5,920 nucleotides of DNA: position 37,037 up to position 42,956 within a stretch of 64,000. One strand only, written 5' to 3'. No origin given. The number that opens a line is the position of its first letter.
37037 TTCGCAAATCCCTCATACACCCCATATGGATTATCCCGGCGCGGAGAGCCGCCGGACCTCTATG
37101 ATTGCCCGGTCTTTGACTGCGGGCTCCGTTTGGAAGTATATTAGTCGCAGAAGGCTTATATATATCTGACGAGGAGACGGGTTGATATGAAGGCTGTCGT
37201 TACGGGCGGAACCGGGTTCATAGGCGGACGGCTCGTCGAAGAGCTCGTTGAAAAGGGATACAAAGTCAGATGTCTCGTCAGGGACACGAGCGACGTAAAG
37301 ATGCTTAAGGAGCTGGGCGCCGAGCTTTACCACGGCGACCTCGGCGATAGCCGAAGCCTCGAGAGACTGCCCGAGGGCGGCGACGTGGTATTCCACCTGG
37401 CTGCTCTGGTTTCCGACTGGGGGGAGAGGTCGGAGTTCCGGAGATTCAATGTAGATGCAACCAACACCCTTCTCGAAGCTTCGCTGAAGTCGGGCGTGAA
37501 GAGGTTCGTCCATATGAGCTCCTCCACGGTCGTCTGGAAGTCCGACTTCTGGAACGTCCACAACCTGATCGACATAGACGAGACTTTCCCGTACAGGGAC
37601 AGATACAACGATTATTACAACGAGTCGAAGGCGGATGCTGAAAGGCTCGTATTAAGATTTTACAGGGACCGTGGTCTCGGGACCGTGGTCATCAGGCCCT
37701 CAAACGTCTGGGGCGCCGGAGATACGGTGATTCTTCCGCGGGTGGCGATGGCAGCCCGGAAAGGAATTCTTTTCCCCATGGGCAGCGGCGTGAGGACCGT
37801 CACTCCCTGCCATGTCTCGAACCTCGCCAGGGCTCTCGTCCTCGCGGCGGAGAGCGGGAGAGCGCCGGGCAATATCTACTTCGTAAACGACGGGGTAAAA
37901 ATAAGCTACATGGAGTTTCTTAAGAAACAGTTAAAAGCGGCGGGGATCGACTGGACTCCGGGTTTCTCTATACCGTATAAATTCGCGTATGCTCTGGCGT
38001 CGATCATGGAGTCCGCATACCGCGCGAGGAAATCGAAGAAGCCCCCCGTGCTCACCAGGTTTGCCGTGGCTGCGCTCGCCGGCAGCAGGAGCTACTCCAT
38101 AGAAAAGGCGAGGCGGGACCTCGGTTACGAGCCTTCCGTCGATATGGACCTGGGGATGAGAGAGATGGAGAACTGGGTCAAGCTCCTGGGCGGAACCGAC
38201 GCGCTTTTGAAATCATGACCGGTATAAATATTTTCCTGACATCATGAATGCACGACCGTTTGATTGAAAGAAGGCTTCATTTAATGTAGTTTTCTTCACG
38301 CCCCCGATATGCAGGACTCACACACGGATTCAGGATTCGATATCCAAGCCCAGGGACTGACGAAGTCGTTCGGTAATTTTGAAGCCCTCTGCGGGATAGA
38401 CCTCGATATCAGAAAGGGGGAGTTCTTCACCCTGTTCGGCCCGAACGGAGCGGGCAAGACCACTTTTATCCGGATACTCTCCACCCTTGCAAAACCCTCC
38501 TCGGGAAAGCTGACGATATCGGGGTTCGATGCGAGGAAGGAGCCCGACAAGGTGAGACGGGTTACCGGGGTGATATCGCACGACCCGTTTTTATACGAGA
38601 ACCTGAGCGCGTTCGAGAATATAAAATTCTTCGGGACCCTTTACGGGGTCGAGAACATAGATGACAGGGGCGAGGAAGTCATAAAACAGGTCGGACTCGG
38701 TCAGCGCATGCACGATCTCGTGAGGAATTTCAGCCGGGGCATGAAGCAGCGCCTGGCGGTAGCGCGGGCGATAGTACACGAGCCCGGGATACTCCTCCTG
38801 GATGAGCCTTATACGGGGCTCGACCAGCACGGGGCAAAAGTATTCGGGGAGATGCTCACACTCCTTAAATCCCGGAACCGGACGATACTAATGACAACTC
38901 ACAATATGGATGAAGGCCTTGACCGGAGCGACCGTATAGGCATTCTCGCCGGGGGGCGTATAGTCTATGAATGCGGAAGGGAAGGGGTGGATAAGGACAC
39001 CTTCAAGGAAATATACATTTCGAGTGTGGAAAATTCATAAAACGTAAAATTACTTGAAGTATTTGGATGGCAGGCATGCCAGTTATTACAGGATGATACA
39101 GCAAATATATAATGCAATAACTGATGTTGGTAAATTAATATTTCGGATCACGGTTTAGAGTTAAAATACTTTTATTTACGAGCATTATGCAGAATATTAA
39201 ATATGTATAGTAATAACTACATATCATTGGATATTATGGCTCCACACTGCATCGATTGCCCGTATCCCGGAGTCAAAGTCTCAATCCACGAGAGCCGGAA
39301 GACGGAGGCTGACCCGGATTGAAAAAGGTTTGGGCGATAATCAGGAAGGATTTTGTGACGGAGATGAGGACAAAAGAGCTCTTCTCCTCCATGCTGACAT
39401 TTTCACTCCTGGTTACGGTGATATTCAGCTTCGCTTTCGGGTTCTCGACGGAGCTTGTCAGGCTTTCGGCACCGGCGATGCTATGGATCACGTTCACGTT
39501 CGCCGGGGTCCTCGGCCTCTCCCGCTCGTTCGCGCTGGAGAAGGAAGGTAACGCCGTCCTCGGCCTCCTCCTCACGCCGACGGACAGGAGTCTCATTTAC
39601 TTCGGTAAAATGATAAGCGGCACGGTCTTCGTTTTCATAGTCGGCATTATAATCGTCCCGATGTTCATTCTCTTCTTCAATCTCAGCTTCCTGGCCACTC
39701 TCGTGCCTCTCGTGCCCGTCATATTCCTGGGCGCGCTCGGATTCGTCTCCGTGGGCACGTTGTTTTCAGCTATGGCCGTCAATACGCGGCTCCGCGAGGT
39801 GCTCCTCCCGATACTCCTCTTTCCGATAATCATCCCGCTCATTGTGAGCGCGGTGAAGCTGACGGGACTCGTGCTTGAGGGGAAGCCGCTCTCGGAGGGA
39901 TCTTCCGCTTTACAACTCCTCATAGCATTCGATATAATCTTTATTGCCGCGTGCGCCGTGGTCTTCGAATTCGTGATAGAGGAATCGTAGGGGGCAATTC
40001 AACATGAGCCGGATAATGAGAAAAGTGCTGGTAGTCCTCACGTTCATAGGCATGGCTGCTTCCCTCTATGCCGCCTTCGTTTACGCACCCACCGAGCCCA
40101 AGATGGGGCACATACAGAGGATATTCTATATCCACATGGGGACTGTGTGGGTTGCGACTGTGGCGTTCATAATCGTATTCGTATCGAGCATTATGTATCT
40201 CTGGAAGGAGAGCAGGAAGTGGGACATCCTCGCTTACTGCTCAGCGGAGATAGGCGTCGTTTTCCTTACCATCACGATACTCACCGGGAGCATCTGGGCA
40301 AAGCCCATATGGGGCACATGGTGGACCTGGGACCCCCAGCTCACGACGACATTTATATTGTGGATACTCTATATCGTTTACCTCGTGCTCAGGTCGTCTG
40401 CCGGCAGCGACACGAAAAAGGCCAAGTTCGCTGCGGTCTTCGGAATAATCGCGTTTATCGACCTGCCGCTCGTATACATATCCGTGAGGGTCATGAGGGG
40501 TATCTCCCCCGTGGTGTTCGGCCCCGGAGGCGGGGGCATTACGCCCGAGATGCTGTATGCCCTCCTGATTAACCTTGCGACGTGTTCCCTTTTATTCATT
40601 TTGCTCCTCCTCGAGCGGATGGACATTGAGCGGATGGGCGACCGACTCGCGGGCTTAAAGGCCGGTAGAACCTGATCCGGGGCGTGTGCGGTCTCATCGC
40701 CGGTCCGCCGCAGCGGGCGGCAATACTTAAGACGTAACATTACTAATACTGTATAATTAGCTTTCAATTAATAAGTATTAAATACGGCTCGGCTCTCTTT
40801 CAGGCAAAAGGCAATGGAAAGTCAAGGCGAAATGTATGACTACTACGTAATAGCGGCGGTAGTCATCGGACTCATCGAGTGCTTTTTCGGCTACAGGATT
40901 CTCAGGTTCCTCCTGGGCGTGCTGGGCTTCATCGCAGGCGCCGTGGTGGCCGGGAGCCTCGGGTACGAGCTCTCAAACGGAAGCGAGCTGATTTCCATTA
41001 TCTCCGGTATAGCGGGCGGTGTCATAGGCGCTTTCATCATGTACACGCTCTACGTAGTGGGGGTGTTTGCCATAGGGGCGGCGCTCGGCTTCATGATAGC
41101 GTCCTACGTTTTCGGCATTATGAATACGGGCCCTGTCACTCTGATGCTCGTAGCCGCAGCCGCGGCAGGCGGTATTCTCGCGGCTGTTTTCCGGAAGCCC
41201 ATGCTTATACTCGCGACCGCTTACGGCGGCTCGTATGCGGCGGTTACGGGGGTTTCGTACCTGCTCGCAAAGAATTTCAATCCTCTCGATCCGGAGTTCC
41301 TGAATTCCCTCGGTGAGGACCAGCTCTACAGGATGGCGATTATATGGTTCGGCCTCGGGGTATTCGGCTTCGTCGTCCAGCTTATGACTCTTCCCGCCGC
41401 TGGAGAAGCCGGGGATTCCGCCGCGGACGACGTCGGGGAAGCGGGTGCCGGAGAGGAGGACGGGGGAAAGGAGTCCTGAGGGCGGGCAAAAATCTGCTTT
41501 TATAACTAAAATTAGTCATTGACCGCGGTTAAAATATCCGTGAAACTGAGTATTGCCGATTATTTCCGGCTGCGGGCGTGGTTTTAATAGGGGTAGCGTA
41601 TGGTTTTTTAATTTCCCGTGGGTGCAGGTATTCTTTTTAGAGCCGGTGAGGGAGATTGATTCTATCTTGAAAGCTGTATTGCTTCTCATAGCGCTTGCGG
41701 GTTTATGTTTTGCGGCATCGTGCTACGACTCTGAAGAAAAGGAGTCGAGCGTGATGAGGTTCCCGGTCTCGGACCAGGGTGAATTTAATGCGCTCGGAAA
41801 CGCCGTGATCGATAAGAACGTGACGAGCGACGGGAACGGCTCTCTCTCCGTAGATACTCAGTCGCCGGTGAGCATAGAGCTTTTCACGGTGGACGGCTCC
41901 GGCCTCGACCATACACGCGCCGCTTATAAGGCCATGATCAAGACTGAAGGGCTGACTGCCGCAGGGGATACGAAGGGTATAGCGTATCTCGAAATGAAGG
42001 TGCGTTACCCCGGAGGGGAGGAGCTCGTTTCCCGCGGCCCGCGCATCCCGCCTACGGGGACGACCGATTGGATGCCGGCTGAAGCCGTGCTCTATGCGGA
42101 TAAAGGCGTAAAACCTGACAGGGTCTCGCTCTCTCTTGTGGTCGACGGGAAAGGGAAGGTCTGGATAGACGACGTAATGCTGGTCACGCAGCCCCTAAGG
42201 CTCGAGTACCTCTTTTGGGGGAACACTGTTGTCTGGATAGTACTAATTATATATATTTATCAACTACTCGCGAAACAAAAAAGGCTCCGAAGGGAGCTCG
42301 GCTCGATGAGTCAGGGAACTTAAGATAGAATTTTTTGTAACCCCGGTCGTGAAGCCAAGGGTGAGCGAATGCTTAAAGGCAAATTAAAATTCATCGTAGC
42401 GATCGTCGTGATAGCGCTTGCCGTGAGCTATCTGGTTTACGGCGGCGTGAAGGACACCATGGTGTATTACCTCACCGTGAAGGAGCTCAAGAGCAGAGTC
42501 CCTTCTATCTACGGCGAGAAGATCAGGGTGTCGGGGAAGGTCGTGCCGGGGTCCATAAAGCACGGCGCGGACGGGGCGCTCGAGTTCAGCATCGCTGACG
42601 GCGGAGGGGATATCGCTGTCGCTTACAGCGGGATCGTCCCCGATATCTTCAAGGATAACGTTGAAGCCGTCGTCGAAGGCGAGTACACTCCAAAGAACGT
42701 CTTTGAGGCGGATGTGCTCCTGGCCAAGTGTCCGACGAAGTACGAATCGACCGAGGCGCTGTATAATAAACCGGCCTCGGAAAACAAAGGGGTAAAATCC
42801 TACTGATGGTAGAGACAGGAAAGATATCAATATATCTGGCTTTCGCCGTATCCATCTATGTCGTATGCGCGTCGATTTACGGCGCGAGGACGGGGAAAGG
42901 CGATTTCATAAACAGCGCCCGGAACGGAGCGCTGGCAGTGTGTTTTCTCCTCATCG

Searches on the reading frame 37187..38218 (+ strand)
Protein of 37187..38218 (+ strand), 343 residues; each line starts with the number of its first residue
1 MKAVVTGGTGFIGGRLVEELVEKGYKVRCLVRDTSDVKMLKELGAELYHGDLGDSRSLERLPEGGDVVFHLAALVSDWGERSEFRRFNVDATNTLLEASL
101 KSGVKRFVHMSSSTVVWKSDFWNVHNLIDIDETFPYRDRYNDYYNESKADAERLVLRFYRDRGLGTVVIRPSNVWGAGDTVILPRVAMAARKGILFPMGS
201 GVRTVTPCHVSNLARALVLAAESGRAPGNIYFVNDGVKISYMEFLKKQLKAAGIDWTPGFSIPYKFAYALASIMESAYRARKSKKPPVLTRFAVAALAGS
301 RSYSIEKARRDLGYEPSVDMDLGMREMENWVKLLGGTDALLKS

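Call 56: search_protein_families(library=pfam, proteins=[window:37187-38218:+], max_evalue=0.0001)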
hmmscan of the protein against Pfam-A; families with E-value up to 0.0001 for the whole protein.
window:37187-38218:+ (343 aa): 8 families
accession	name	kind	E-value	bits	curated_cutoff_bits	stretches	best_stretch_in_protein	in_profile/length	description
PF01073.25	3Beta_HSD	-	5.3e-38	131.1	22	1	4-255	1-271/280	3-beta hydroxysteroid dehydrogenase/isomerase family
PF01370.27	Epimerase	-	3.8e-36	125.1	20.9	1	4-226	2-230/240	NAD dependent epimerase/dehydratase family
PF16363.11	GDP_Man_Dehyd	-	9.4e-24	84.9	27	1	5-327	2-332/332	GDP-mannose 4,6 dehydratase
PF07993.18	NAD_binding_4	-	3.3e-23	82.6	20.1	2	56-179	80-212/258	Male sterility protein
PF13460.12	NAD_binding_10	-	8.2e-18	65.4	27.2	1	7-172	1-144/184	NAD(P)H-binding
PF05368.20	NmrA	-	1.4e-17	64.7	27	1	4-111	6-106/298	NmrA-like family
PF04321.23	RmlD_sub_bind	-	1.8e-07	31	27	1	1-252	1-231/287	RmlD substrate binding domain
PF02719.21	Polysacc_synt_2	-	2.8e-06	27.2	20.2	1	4-113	2-129/293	Polysaccharide biosynthesis protein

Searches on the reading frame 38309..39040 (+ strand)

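Call 56: search_protein_families(library=pfam, proteins=[window:38309-39040:+], max_evalue=0.0001)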
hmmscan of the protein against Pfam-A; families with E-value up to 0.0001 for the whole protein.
window:38309-39040:+ (243 aa): 4 families
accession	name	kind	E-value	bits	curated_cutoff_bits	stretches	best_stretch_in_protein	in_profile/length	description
PF00005.33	ABC_tran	-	4.7e-30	105.4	25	1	29-168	3-136/137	ABC transporter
PF13304.12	AAA_21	-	1.6e-13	51.9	27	1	138-200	235-300/304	AAA domain, putative AbiEii toxin, Type IV TA system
PF13175.12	AAA_15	-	4.8e-05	23.6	32.1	0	23-77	13-67/374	AAA ATPase domain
PF00004.35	AAA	-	8.5e-05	23.5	21.2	0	42-202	3-113/131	ATPase family associated with various cellular activities (AAA)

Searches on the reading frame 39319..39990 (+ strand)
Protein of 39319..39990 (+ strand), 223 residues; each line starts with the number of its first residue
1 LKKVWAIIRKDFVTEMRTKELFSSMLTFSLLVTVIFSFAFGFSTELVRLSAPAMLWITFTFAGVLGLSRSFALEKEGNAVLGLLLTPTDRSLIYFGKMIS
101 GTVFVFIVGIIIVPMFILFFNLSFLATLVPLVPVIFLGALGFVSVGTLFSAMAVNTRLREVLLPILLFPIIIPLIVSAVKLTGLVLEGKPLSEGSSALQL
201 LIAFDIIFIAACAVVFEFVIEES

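Call 56: search_protein_families(library=pfam, proteins=[window:39319-39990:+], max_evalue=0.0001)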
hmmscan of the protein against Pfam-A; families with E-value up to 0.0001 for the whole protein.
window:39319-39990:+ (223 aa): 2 families
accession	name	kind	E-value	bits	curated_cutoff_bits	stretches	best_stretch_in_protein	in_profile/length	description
PF03379.19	CcmB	-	2.9e-30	105.8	24.9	1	5-210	2-203/215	CcmB protein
PF01061.29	ABC2_membrane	-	6.8e-09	36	26.9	1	4-171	3-174/211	ABC-2 type transporter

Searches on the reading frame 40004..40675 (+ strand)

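Call 56: search_protein_families(library=pfam, proteins=[window:40004-40675:+], max_evalue=0.0001)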
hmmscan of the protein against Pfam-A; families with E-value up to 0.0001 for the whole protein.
window:40004-40675:+ (223 aa): 1 family
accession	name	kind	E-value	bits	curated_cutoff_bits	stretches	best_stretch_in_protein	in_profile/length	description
PF01578.25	Cytochrom_C_asm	-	4.7e-33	115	29.9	1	11-166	37-210/212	Cytochrome C assembly protein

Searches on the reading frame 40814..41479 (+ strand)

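Call 56: search_protein_families(library=pfam, proteins=[window:40814-41479:+], max_evalue=0.0001)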
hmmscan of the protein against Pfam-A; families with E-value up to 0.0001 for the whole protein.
window:40814-41479:+ (221 aa): 1 family
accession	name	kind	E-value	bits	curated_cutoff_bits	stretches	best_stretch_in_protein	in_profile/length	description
PF13886.12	TM7S3_TM198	-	1.1e-19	71.3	29.2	1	14-190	3-199/199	TM7S3/TM198-like domain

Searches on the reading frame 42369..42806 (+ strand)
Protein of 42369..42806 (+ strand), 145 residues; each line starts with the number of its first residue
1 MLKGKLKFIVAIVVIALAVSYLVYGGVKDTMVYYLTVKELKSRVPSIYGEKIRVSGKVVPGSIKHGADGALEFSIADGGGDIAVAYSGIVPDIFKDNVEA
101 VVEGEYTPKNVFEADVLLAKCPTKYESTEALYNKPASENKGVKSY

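Call 56: search_protein_families(library=pfam, proteins=[window:42369-42806:+], max_evalue=0.0001)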
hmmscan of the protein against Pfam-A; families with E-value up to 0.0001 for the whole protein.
window:42369-42806:+ (145 aa): 1 family
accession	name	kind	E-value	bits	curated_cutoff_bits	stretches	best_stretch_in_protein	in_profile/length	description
PF03100.22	CcmE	-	7.5e-28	97.2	24.6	1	31-127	1-98/99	CcmE domain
